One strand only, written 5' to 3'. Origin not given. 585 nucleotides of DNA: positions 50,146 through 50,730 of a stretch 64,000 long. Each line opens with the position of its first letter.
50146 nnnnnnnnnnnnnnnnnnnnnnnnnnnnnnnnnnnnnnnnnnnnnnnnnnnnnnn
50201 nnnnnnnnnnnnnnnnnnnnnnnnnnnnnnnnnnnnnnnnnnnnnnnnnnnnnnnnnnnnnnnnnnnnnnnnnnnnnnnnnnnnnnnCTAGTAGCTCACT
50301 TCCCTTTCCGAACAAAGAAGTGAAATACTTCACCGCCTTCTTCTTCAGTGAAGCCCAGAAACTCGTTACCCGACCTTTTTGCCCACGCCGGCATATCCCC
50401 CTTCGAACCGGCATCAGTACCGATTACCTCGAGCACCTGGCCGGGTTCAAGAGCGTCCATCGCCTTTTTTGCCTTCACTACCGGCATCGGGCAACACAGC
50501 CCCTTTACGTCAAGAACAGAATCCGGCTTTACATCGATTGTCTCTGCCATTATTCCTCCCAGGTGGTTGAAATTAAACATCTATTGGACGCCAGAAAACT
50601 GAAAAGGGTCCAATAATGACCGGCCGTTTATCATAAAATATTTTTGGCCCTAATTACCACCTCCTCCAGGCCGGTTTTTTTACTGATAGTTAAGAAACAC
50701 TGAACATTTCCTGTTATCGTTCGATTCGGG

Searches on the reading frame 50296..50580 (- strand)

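Call 5: search_protein_families(library=pfam, proteins=[window:50296-50580:-], max_evalue=0.001)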
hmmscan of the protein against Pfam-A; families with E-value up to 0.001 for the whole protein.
window:50296-50580:- (94 aa): 1 family
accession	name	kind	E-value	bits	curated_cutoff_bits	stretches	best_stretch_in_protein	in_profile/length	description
PF01206.22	TusA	-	2.8e-24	85.2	28.6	1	22-92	2-70/70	Sulfurtransferase TusA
